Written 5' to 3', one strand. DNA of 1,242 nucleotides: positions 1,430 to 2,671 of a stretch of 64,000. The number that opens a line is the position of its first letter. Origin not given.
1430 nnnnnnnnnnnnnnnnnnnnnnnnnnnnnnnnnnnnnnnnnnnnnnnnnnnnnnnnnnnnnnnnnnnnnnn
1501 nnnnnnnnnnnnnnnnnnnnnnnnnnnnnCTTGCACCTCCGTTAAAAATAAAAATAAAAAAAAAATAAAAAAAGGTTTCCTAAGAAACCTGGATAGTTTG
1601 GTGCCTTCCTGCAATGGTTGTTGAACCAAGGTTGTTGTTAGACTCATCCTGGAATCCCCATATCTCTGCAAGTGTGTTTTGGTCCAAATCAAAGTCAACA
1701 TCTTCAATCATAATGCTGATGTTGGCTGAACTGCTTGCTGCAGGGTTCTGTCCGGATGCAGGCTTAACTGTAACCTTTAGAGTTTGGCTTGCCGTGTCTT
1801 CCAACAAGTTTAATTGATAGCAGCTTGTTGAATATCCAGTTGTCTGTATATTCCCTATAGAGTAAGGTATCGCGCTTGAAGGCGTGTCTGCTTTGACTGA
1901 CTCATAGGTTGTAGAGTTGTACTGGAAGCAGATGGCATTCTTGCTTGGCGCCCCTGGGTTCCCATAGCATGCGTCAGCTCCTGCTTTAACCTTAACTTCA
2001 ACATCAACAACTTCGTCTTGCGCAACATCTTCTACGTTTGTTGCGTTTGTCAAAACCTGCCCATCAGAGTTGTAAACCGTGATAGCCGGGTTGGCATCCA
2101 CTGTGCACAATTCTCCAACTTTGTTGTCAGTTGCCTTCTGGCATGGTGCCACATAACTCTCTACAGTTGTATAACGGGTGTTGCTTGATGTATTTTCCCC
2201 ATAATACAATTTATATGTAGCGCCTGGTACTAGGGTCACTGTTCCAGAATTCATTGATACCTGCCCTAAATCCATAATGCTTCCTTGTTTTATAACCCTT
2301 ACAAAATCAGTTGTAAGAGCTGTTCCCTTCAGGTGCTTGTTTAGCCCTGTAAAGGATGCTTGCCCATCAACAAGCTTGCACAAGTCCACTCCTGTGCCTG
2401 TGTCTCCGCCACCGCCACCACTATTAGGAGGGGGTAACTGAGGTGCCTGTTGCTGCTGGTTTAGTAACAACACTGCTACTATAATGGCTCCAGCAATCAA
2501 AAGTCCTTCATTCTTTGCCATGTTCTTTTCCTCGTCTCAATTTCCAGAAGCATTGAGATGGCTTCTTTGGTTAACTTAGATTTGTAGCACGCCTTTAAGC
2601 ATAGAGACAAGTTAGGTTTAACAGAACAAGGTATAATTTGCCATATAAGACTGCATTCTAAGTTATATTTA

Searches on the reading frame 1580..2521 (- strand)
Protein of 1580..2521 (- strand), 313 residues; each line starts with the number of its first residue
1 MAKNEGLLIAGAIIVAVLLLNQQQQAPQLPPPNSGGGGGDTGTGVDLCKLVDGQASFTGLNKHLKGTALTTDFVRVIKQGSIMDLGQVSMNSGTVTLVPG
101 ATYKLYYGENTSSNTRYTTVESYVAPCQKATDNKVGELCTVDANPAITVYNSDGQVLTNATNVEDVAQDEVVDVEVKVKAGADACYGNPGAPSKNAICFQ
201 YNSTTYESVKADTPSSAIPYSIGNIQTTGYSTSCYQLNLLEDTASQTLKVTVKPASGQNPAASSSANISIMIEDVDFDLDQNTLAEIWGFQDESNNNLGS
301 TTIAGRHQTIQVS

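Call 6: search_protein_families(library=phrogs, proteins=[window:1580-2521:-], max_evalue=0.01)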
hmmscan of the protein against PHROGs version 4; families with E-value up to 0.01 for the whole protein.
window:1580-2521:- (313 aa): 0 families

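Call 17: find_homologous_proteins(query=window:1580-2521:-)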
Query window:1580-2521:- (313 aa): 35 proteins with E <= 0.001 among 3496 candidates.
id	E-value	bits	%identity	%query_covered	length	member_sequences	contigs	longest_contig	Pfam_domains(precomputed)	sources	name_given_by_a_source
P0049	4.1e-201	684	100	100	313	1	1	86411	-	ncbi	-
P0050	5.6e-158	543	80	100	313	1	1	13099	-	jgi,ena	-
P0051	4.3e-155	533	77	100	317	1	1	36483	-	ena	-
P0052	1.7e-146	505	75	100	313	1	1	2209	-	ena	-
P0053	2.6e-125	436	66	100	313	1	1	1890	-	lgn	-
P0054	1.1e-107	378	61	97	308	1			-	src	-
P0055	5.9e-107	375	60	97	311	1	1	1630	-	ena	-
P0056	2.4e-104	367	58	100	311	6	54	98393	-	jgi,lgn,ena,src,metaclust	metaclust:\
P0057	3.4e-104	366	58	100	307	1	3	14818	-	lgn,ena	-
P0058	9.8e-104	365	57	99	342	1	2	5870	-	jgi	jgi:hypothetical protein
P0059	1.2e-101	358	58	100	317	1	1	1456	-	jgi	-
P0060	2.3e-100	354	55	100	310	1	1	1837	-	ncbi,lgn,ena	-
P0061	1.5e-99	351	56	97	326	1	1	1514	-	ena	-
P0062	1.8e-99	351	56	99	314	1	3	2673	-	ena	-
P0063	7.4e-99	349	57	100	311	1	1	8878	-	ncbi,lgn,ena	-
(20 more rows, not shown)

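Call 18: list_cluster_members(proteins=[P0049, P0035, P0015])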
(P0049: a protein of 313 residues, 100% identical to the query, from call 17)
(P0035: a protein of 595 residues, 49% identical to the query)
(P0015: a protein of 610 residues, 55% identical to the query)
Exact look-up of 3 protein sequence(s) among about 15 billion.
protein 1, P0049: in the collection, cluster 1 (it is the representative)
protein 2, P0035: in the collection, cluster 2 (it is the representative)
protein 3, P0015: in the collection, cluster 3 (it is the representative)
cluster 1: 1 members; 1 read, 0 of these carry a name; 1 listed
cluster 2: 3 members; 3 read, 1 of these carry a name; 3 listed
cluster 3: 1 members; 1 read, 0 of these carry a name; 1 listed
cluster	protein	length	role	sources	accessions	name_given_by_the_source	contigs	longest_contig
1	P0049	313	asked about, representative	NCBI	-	-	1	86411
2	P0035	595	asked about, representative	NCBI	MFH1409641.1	MAG: hypothetical protein ABIH34_07055, partial [Nanoarchaeota archaeon]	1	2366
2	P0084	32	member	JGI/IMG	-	-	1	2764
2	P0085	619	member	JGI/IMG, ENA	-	-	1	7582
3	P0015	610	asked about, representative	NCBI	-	-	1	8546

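Call 21: find_encoding_contigs(protein=P0049, flank=10000, max_places=2)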
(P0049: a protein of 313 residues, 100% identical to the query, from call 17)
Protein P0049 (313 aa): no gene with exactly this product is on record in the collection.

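Call 27: predict_structure(alignment_id=A3)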
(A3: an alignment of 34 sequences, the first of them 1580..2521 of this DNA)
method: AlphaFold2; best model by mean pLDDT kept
length: 313 residues; sequences in the alignment: 34
mean_pLDDT: 83.6   pTM: 0.78
mean pLDDT of the five models: 83.6, 82.5, 78.0, 77.6, 74.6
residues with pLDDT >= 90: 190; 70-90: 70; 50-70: 11; < 50: 42
segments of 3 or more residues with pLDDT < 50: 1-42
pLDDT, mean of each block of 10 residues (from residue 1): 41 43 39 39 59 90 89 93 92 91 92 82 90 93 93 86 88 96 95 96 95 95 89 97 97 92 87 93 92 85 79 89
secondary structure, 60 per line:
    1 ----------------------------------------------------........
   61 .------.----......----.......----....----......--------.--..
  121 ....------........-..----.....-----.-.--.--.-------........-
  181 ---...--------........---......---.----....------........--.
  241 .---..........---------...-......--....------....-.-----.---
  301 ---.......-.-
elements in order: E53-61 E73-78 E83-89 E94-97 E102-107 E119-124 E131-138 E146-150 E172-179 E184-186 E195-202 E206-211 H220-223 E230-237 E245-254 E268-273 E276-279 E286-289 E304-310

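Call 37: search_protein_families(library=pfam, proteins=[window:1580-2521:-], max_evalue=0.05)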
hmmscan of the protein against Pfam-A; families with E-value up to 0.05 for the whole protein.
window:1580-2521:- (313 aa): 0 families

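Call 55: fold_search(model_id=the predicted structure, library=viral)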
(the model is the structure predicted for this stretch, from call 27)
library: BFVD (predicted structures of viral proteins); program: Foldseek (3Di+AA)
matches with E <= 10: 406; with E <= 0.001: 5
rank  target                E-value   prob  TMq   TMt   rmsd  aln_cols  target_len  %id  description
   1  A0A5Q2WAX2            9.2e-17  1.00  0.64  0.65  12.7       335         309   17  (no name in the UniProt tables at hand)
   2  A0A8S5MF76            3.2e-04  0.97  0.23  0.10  18.8       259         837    9  Tail protein [Siphoviridae sp. ctYh54]
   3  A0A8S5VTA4            7.2e-04  0.97  0.24  0.10  14.7       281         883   12  (no name in the UniProt tables at hand)
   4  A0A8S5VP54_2          8.0e-04  0.91  0.23  0.07  18.2       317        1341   13  (no name in the UniProt tables at hand)
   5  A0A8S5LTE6            8.0e-04  0.69  0.17  0.18  19.2       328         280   10  DUF4352 domain-containing protein [Siphoviridae sp. ctOIB27]
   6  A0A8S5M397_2          1.6e-03  0.75  0.21  0.08  24.8       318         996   12  FdeC-like protein [Siphoviridae sp. ctqpo8]
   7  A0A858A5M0            1.6e-03  0.63  0.18  0.14  16.0       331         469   10  MC161R [Molluscum contagiosum virus]
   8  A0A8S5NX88            2.1e-03  0.98  0.20  0.19  14.7       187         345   13  Glycine-rich domain-containing protein [Siphoviridae sp. ctVzN31]
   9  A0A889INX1            3.9e-03  0.51  0.16  0.24  17.4       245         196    8  Uncharacterized protein [Culex impudicus luteo-like virus]
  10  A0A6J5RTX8            4.9e-03  1.00  0.22  0.27  16.8       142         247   10  Uncharacterized protein [uncultured Caudovirales phage]
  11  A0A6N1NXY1            4.9e-03  0.90  0.23  0.08  15.1       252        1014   11  DUF11 domain-containing protein [Tupanvirus soda lake]
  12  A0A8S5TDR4            5.7e-03  0.99  0.23  0.06  11.6       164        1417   14  Tail fiber protein [Myoviridae sp. ctK5o5]
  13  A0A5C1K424            6.7e-03  0.41  0.17  0.20  23.1       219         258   13  Uncharacterized protein [Guadeloupe mosquito virus]
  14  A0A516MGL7            7.1e-03  0.75  0.24  0.11  15.5       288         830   10  (no name in the UniProt tables at hand)
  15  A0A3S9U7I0            7.5e-03  0.63  0.18  0.22  14.7       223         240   10  (no name in the UniProt tables at hand)
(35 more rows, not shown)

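Call 58: search_dna_similar(query=window:1580-2521:-, collection=phages, mode=protein, max_evalue=10)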
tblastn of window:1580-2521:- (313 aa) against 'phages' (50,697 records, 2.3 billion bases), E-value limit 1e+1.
No match.

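Call 64: search_protein_families(library=ncbifam, proteins=[window:1580-2521:-], max_evalue=1)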
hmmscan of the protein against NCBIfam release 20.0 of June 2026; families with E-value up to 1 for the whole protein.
window:1580-2521:- (313 aa): 0 families

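Call 74: find_related_loci(query=A3, collection=viral_contigs, flank=10000)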
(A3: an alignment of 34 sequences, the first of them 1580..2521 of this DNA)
Query A3 (313 aa) in viral_contigs; peptide patterns used: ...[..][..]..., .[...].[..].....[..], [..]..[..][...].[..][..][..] (x = any residue, [..] = any of these).
590 stretches matched a pattern, but none encodes a relative of the query by tblastn (E <= 1e-3).
